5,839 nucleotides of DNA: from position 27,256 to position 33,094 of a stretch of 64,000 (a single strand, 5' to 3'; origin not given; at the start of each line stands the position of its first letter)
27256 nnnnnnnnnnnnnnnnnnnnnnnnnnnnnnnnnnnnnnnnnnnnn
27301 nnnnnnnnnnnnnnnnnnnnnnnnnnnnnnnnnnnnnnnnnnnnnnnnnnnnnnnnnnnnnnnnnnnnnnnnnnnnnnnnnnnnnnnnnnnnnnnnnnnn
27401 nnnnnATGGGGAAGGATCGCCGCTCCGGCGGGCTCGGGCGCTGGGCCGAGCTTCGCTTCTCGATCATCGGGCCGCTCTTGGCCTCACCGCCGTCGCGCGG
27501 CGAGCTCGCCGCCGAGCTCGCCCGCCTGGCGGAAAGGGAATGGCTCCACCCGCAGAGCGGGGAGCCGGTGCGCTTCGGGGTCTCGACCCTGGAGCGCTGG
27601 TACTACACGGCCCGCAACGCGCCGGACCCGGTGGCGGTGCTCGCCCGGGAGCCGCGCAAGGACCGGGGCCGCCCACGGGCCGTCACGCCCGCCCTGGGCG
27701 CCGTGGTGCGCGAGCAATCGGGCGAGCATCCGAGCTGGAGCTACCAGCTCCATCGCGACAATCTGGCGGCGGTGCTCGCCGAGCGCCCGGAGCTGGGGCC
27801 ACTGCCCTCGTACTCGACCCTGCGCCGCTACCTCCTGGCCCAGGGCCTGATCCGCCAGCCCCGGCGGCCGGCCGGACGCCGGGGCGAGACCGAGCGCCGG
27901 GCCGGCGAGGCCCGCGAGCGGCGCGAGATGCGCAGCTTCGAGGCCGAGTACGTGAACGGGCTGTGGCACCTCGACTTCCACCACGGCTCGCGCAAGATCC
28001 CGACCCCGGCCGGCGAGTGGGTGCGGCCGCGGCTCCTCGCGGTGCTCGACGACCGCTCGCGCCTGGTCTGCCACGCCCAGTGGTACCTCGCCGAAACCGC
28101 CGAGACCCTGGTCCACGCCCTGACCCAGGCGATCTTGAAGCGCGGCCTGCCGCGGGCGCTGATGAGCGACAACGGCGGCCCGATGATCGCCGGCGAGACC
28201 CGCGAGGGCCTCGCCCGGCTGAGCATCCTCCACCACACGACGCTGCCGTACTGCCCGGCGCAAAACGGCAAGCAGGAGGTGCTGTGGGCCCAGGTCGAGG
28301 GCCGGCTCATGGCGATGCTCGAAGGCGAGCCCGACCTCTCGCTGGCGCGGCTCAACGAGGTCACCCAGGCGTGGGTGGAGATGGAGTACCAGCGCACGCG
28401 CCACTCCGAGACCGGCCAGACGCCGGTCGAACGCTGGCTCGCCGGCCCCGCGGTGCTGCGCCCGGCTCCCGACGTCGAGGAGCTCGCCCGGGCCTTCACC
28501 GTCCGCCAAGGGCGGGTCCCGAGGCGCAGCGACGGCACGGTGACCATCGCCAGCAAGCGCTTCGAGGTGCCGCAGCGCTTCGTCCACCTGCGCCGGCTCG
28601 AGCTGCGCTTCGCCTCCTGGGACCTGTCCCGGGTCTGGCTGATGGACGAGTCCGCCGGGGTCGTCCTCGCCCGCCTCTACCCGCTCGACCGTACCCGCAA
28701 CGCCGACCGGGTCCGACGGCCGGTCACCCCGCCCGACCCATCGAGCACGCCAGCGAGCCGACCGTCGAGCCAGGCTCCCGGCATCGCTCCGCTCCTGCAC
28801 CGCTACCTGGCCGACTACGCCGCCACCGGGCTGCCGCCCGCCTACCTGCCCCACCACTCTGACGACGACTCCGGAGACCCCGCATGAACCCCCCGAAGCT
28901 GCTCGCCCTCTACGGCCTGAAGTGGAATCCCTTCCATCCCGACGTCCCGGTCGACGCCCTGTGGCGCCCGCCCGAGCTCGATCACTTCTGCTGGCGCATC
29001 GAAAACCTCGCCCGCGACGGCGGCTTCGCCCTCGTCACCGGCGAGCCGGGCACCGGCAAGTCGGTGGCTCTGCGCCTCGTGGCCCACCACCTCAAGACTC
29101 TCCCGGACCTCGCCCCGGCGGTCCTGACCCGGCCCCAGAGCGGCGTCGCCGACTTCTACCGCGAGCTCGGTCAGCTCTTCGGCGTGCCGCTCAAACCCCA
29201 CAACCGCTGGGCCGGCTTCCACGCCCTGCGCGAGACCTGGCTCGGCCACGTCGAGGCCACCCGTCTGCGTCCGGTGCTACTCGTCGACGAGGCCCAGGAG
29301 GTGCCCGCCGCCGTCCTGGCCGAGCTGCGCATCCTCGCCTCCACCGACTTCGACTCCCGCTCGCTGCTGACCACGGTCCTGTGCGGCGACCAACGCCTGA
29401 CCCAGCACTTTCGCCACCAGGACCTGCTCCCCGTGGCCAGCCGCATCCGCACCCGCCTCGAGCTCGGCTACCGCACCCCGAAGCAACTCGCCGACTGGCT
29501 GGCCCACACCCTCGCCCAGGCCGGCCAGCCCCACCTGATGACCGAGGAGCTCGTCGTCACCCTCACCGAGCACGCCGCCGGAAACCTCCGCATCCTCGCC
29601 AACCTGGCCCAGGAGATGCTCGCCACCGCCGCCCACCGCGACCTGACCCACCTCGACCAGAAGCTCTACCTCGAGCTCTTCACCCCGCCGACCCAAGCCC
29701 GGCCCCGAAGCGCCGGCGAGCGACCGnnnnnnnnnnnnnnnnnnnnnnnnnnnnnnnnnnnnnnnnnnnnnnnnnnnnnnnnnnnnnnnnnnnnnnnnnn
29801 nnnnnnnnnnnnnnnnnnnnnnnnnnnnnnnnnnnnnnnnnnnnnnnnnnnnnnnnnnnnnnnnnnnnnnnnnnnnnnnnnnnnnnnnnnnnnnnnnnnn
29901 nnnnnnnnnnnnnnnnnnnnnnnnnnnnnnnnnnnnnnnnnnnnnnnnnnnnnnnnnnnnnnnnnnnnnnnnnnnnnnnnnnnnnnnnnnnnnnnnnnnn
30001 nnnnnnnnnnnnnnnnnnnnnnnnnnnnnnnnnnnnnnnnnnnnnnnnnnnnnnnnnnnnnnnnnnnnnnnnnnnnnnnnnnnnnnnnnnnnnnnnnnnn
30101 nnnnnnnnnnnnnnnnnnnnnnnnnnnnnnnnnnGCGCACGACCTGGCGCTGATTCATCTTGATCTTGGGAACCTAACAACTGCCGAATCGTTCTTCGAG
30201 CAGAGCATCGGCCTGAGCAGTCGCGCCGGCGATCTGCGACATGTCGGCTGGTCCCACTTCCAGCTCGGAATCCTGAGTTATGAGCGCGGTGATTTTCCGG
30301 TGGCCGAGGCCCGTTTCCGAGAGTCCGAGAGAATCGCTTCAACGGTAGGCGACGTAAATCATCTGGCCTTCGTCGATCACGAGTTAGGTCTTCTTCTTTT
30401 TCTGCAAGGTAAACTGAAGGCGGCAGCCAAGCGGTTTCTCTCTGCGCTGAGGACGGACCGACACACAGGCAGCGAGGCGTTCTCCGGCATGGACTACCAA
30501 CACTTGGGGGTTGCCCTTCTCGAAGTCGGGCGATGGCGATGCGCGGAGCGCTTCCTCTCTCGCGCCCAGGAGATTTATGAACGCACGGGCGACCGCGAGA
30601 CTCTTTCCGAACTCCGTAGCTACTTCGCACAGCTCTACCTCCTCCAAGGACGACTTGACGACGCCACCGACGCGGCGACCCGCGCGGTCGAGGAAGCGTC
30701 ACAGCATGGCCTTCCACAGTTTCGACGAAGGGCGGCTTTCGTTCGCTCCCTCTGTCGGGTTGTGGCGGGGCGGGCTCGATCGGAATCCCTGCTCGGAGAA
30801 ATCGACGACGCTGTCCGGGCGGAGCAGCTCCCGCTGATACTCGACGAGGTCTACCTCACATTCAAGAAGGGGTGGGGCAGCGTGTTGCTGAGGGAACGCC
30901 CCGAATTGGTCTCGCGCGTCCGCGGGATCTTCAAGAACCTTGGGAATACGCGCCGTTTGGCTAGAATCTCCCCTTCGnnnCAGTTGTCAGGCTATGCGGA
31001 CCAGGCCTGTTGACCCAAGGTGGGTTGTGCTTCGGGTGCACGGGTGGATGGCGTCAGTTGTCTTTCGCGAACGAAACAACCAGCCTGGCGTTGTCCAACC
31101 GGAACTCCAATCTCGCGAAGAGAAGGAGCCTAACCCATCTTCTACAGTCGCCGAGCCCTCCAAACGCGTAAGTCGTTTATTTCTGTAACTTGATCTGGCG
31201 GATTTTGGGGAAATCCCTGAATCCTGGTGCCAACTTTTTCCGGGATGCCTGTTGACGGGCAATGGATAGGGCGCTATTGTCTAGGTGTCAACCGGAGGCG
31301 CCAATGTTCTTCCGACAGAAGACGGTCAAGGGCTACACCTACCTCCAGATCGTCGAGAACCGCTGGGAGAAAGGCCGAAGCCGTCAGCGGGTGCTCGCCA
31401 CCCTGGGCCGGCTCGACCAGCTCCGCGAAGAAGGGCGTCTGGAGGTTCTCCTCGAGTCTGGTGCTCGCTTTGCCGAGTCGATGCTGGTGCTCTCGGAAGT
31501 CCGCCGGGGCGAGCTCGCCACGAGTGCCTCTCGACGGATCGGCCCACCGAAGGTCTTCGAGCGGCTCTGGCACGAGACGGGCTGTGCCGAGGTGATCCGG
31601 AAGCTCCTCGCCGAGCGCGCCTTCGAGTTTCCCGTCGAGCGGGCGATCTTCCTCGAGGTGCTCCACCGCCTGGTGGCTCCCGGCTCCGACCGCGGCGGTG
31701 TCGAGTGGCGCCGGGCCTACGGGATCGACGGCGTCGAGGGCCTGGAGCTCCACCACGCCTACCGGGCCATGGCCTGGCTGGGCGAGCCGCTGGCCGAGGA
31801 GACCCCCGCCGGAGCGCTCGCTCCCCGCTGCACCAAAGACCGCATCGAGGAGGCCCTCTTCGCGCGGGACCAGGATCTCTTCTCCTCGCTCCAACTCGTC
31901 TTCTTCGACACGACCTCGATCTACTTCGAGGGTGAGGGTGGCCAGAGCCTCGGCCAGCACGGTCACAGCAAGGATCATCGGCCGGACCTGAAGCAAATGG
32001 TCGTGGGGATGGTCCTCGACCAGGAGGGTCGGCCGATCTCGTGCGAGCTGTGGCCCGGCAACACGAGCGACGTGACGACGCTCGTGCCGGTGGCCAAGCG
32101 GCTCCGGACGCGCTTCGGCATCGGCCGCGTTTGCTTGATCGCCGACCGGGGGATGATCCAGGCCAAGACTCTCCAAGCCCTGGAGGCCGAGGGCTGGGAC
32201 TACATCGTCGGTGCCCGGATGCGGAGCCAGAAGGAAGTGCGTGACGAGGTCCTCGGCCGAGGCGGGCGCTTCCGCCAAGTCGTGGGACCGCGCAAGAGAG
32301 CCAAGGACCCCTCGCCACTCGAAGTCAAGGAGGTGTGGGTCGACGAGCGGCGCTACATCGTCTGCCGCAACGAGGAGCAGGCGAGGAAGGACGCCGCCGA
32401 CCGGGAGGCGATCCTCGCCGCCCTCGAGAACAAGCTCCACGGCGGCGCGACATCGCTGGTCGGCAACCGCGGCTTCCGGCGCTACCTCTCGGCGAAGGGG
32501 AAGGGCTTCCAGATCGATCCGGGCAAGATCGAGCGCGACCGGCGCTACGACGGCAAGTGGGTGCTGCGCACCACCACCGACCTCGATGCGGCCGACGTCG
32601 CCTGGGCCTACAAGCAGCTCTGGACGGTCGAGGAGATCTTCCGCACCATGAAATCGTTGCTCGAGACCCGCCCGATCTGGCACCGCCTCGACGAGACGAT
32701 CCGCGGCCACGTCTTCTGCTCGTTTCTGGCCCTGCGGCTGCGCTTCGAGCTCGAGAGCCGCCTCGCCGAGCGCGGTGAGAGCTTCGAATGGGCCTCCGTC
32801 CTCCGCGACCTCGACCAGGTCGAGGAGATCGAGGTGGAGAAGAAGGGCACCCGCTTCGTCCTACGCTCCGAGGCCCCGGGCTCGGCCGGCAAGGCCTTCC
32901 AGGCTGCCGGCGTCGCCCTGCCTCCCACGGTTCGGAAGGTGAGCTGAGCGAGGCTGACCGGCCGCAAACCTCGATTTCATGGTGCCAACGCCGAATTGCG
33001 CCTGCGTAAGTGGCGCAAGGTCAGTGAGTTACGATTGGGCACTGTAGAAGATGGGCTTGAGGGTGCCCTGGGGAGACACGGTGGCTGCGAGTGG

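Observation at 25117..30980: SIR2-TPR gene precisely split by a transposon; the intact gene can be reconstructed in silico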

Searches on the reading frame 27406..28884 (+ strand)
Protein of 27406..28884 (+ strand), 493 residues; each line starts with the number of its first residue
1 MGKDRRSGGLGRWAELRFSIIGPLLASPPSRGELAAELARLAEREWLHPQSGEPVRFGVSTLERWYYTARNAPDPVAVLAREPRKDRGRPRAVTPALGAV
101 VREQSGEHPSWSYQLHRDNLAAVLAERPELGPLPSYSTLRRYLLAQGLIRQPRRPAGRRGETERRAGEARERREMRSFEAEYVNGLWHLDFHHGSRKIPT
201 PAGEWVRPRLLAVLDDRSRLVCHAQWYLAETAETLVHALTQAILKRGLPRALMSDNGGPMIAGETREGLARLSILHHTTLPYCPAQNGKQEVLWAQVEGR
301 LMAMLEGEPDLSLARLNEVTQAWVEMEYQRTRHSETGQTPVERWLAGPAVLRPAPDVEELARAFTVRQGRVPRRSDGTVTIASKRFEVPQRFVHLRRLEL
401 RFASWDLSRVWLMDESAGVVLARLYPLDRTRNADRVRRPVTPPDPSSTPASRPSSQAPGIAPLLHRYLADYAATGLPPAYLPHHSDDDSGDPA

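Call 4: search_protein_families(library=pfam, proteins=[window:27406-28884:+], max_evalue=0.01)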
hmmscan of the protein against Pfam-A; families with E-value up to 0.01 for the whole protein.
window:27406-28884:+ (493 aa): 3 families
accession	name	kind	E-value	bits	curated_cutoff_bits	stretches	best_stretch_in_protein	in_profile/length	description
PF00665.32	rve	-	1e-09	39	32.6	1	183-283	4-101/102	Integrase core domain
PF13565.12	HTH_32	-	4.2e-06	27.6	33.7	1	77-143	15-73/73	Homeodomain-like domain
PF24764.1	rva_4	-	0.0034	17.6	26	1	180-260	4-76/194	Integrase core domain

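Call 13: search_protein_families(library=ncbifam, proteins=[window:27406-28884:+], max_evalue=0.01)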
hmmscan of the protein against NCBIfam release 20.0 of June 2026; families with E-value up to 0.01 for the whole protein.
window:27406-28884:+ (493 aa): 4 families
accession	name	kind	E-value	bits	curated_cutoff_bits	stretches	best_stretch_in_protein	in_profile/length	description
NF033577.2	transpos_IS481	equivalog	1e-32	113.8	224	1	44-344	12-284/284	IS481 family transposase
NF033516.0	transpos_IS3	equivalog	1.1e-17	64.4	160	1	129-340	161-365/369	IS3 family transposase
NF033546.1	transpos_IS21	equivalog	6.8e-07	29.1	160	1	222-355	150-293/294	IS21 family transposase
NF033594.2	transpos_ISNCY_2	equivalog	0.00013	21.2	250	1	134-257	91-196/368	ISNCY family transposase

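Call 25: search_dna_similar(query=window:27406-28884:+, collection=plasmids, mode=protein, max_rows=15)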
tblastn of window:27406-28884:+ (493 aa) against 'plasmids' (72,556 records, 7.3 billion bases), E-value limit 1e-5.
Records with a match: 173; places in all: 202; records where one place covers at least 80% of the query: 21.
Best place of each record, by identity: <60% 173.
By first word of the organism name: Cupriavidus 19; Streptomyces 15; Sphingobium 15; Pseudosulfitobacter 14; Rhodococcus 13; Sphingomonas 12; Mycobacterium 11; Dinoroseobacter 9; Methylobacterium 6; Paraburkholderia 4; and 35 more.
By predicted mobility (MOB-suite, as given by PLSDB): non-mobilizable 82; mobilizable 53; conjugative 38.
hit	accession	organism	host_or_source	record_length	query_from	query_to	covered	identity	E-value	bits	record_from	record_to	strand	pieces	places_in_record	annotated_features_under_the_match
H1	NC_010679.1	Paraburkholderia phytofirmans PsJN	-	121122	12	482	96%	51.9%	2e-134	436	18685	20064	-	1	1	DDE-type integrase/transposase/recombinase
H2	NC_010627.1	Paraburkholderia phymatum STM815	-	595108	12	481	95%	50.8%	1e-113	436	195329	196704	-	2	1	none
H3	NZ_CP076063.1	Cupriavidus sp. EM10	Pure-cultured cell,sewage water sludge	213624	11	475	94%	49.9%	8e-126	411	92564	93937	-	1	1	IS481 family transposase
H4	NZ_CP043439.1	Cupriavidus campinensis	cell culture,soil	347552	11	475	94%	49.9%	8e-126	411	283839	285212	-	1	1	IS481 family transposase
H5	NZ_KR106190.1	Pseudomonas aeruginosa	-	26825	11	475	94%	49.9%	8e-126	411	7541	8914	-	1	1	IS481 family transposase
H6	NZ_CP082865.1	Cupriavidus pauculus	-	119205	11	475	94%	49.9%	9e-126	411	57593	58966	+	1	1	IS481 family transposase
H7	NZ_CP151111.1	Cupriavidus metallidurans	-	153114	11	475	94%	49.9%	9e-126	411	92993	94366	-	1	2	IS481 family transposase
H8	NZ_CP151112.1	Cupriavidus metallidurans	-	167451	11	475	94%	49.9%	9e-126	411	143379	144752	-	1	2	IS481 family transposase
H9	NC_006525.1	Cupriavidus metallidurans CH34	-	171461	11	475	94%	49.9%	9e-126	411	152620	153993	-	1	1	IS481 family transposase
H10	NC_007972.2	Cupriavidus metallidurans CH34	-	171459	11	475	94%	49.9%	9e-126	411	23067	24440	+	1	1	IS481 family transposase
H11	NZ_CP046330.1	Cupriavidus metallidurans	sedimentation pond in a zinc factory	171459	11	475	94%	49.9%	9e-126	411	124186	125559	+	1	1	IS481 family transposase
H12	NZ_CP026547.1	Cupriavidus metallidurans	single cell,soil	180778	11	475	94%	49.9%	9e-126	411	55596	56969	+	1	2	IS481 family transposase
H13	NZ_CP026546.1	Cupriavidus metallidurans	single cell,soil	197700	11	475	94%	49.9%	9e-126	411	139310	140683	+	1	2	IS481 family transposase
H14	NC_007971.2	Cupriavidus metallidurans CH34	-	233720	11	475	94%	49.9%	9e-126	411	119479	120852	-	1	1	IS481 family transposase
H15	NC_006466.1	Cupriavidus metallidurans CH34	-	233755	11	475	94%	49.9%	9e-126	411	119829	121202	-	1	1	IS481 family transposase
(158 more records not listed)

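Call 26: get_annotated_region(hit=H14, flank=3000)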
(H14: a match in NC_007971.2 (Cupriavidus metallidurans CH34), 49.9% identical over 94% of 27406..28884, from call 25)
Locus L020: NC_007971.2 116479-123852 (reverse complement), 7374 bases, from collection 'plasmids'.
description: Cupriavidus metallidurans CH34 plasmid pMOL30, complete sequence
organism: Cupriavidus metallidurans CH34 (NCBI taxid 266264)
taxonomy: Bacteria; Pseudomonadota; Betaproteobacteria; Burkholderiales; Burkholderiaceae; Cupriavidus; Cupriavidus metallidurans; Cupriavidus metallidurans CH34
host: -; source: -; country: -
typing (MOB-suite, as given by PLSDB): conjugative; replicon rep_cluster_332; relaxase MOBP,MOBP; mating-pair formation MPF_F
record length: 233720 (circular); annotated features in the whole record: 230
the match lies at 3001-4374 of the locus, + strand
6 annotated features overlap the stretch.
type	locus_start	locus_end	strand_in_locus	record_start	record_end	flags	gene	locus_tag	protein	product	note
CDS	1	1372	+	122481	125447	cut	-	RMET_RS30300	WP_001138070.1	Tn3 family transposase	-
CDS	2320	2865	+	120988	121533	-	-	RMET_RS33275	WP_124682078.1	transposase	-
CDS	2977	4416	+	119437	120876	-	-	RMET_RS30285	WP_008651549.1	IS481 family transposase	-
CDS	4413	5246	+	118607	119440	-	-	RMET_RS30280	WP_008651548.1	AAA family ATPase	-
CDS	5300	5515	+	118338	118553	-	-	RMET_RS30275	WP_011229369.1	hypothetical protein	-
CDS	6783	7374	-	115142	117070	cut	-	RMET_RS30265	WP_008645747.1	FTR1 family protein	GO:0034755 - iron ion transmembrane transport [Evidence IEA]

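Call 27: get_annotated_region(hit=H1, flank=3000)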
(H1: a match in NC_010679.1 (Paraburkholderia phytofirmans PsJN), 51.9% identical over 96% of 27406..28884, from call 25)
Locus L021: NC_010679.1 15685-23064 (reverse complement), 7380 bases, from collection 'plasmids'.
description: Paraburkholderia phytofirmans PsJN plasmid pBPHYT01, complete sequence
organism: Paraburkholderia phytofirmans PsJN (NCBI taxid 398527)
taxonomy: Bacteria; Pseudomonadota; Betaproteobacteria; Burkholderiales; Burkholderiaceae; Paraburkholderia; Paraburkholderia phytofirmans; Paraburkholderia phytofirmans PsJN
host: -; source: -; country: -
typing (MOB-suite, as given by PLSDB): conjugative; replicon rep_cluster_948; relaxase MOBF; mating-pair formation MPF_T
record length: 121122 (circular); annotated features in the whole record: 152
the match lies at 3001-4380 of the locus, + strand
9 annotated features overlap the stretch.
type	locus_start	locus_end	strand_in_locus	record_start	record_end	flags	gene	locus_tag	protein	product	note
CDS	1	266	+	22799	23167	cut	-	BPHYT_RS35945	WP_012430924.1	response regulator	GO:0000160 - phosphorelay signal transduction system [Evidence IEA]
CDS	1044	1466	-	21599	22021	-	-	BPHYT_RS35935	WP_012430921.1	hypothetical protein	-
CDS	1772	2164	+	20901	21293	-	-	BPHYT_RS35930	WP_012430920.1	NAD(P)H-binding protein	-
CDS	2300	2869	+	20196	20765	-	-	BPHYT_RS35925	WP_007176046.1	hypothetical protein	-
CDS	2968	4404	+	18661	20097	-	-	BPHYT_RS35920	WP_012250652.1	DDE-type integrase/transposase/recombinase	GO:0015074 - DNA integration [Evidence IEA]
CDS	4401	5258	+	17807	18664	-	-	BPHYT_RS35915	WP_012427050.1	ATP-binding protein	-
CDS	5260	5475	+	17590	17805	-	-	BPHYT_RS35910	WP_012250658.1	hypothetical protein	-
CDS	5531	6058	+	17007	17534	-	-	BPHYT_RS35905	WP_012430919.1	LysR substrate-binding domain-containing protein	-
CDS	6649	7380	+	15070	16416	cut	-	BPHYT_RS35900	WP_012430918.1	MFS transporter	GO:0055085 - transmembrane transport [Evidence IEA]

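Call 70: find_homologous_proteins(query=window:27406-28884:+, max_evalue=1e-30)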
Query window:27406-28884:+ (493 aa): 8000 proteins with E <= 1e-30 among 8000 candidates; the best 120 are listed.
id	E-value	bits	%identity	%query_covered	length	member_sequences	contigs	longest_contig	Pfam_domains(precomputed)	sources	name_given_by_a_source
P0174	0.0e+0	1022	92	100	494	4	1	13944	PF00665.33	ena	-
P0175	5.4e-287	971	88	100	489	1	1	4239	PF00665.33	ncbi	-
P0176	1.1e-283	960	88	100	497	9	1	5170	PF00665.33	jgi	-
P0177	1.0e-281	953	87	100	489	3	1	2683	PF00665.33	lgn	-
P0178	4.7e-281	951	87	100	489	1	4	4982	PF00665.33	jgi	jgi:putative transposase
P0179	1.8e-242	824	77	100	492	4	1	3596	PF00665.33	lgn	-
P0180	1.5e-206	705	66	98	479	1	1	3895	PF00665.33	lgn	-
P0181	1.1e-205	702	66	98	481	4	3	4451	PF00665.33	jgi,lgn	jgi:transposase InsO family protein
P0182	8.9e-205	699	65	98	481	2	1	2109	PF00665.33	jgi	-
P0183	2.7e-204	698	65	98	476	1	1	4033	PF00665.33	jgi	jgi:putative transposase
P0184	5.9e-204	697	65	98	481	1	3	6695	PF00665.33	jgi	jgi:putative transposase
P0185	8.4e-204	696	64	99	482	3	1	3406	PF00665.33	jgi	jgi:putative transposase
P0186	1.4e-203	695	65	98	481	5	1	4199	PF00665.33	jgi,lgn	jgi:transposase InsO family protein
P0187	2.3e-203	695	66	99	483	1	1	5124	PF00665.33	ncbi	-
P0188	3.3e-203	694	64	98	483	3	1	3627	PF00665.33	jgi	-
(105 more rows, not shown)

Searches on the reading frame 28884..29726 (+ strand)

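Call 4: search_protein_families(library=pfam, proteins=[window:28884-29726:+], max_evalue=0.01)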
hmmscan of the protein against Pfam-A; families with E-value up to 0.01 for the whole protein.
window:28884-29726:+ (281 aa): 7 families
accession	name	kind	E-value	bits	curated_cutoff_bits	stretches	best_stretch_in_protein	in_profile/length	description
PF13401.12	AAA_22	-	1.1e-21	77.9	27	1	45-174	4-128/130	AAA domain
PF13191.12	AAA_16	-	9.3e-06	26.7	32.6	1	32-155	9-159/167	AAA ATPase domain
PF13245.12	AAA_19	-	2.6e-05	24.8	25.1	1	46-147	11-109/134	AAA domain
PF13604.12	AAA_30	-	6.8e-05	23.1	27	1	40-153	11-113/191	AAA domain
PF13481.12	AAA_25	-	7.2e-05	22.9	27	1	27-69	14-56/195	AAA domain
PF09848.15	SLFN-g3_helicase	-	0.00049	19.9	24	1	49-139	4-90/354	Schlafen group 3, DNA/RNA helicase domain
PF24883.2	NPHP3_N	-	0.0056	17.3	24.8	0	45-72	21-48/164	Nephrocystin 3, N-terminal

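Call 13: search_protein_families(library=ncbifam, proteins=[window:28884-29726:+], max_evalue=0.01)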
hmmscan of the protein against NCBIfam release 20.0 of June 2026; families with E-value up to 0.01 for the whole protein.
window:28884-29726:+ (281 aa): 1 family
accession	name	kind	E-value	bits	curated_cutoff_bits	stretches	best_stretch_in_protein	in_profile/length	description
TIGR03015.1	pepcterm_ATPase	hypoth_equivalog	1.9e-21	76.7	324.5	1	42-261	39-258/269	XrtA/PEP-CTERM system-associated ATPase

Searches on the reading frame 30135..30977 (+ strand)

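Call 4: search_protein_families(library=pfam, proteins=[window:30135-30977:+], max_evalue=0.01)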
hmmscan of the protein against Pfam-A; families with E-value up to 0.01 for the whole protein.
window:30135-30977:+ (281 aa): 13 families
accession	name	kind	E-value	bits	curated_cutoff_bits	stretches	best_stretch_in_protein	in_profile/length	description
PF13424.12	TPR_12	-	3.3e-20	72.5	30.1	2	2-68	7-75/77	Tetratricopeptide repeat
PF07719.23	TPR_2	-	5.9e-12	45.2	27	0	165-189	8-32/34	Tetratricopeptide repeat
PF17874.7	TPR_MalT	-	2e-11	44.2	45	1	33-193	35-196/336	MalT-like TPR region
PF00515.34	TPR_1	-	3.4e-08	33.4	27.8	0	165-187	8-30/34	Tetratricopeptide repeat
PF07721.20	TPR_4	-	8.5e-07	29.5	27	0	165-179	8-22/26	Tetratricopeptide repeat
PF13181.12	TPR_8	-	5.8e-06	26.5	25.7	0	3-28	6-31/34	Tetratricopeptide repeat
PF13374.12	TPR_10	-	1.5e-05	25.3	27.5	0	2-25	6-29/42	Tetratricopeptide repeat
PF13432.12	TPR_16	-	2.7e-05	24.9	32.7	0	160-190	33-63/65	Tetratricopeptide repeat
PF13428.12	TPR_14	-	5.6e-05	23.9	23.5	0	163-189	6-32/44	Tetratricopeptide repeat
PF10602.15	RPN7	-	6.7e-05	23.1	29.6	0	3-107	41-142/174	26S proteasome subunit RPN7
PF13176.12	TPR_7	-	0.00046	20.5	27.9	0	3-33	4-34/36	Tetratricopeptide repeat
PF14559.12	TPR_19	-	0.00058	20.6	25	0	158-189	25-56/68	Tetratricopeptide repeat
PF24885.1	TPR_NPHP3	-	0.0013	18.7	100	0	2-29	145-172/239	Nephrocystin-3 TPR domain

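Call 13: search_protein_families(library=ncbifam, proteins=[window:30138-30977:+], max_evalue=0.01)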
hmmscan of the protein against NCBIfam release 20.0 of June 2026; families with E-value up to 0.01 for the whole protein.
window:30138-30977:+ (280 aa): 7 families
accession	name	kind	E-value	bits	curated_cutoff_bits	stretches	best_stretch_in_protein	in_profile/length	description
NF053720.1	NsdA_fam_reg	subfamily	3.5e-10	40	75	1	43-203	207-371/432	NsdA family TPR-like regulatory protein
NF041717.1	HaaA_phane_TPR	equivalog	5.8e-09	34.6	1125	1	2-191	677-866/882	cyclophane-containing RiPP biosynthesis TPR protein HaaT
NF053617.1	SARPRegAfsRStmc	equivalog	8.1e-06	24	1430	1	3-161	822-979/986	SARP-family global regulator AfsR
TIGR02521.1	type_IV_pilW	equivalog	3.6e-05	23.4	154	0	148-191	22-65/234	type IV pilus biogenesis/stability protein PilW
TIGR03903.1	TOMM_kin_cyc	equivalog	0.00026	18.9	705.75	1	40-207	979-1154/1267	TOMM system kinase/cyclase fusion protein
NF053520.1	HK_Porph_FimS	equivalog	0.00048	18.5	600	1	90-197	177-284/618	sensor histidine kinase FimS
TIGR00990.1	3a0801s09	subfamily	0.0022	16.7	757.25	1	7-186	409-571/615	mitochondrial import receptor subunit TOM70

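Call 14: search_protein_families(library=padloc, proteins=[window:30138-30977:+], max_evalue=0.01)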
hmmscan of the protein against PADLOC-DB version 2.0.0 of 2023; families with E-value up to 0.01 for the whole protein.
window:30138-30977:+ (280 aa): 1 family
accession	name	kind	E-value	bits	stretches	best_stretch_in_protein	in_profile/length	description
PDLC01092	C3a198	-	0.0001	19.4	1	57-178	176-293/523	TPR protein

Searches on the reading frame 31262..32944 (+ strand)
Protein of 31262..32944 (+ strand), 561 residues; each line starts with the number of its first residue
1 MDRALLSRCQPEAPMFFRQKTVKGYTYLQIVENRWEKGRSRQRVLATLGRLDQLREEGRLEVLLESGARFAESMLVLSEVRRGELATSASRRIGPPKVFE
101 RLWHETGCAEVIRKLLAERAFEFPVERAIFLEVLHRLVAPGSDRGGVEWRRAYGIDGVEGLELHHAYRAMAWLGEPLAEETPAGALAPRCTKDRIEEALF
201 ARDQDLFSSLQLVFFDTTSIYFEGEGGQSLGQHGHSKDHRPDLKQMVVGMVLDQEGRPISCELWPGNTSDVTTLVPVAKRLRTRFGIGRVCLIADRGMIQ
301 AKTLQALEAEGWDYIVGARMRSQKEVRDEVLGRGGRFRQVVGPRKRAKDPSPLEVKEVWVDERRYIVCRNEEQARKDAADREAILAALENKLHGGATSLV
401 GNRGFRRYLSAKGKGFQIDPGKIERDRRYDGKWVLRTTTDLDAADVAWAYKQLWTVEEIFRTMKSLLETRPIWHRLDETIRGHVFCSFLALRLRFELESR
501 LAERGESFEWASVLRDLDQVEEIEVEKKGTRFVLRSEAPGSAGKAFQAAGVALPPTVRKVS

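Call 4: search_protein_families(library=pfam, proteins=[window:31262-32944:+], max_evalue=0.01)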
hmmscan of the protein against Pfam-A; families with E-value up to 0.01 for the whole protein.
window:31262-32944:+ (561 aa): 1 family
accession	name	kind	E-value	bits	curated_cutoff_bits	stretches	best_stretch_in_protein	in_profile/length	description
PF01609.27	DDE_Tnp_1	-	2.1e-16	60.7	23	1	211-466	5-174/200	Transposase DDE domain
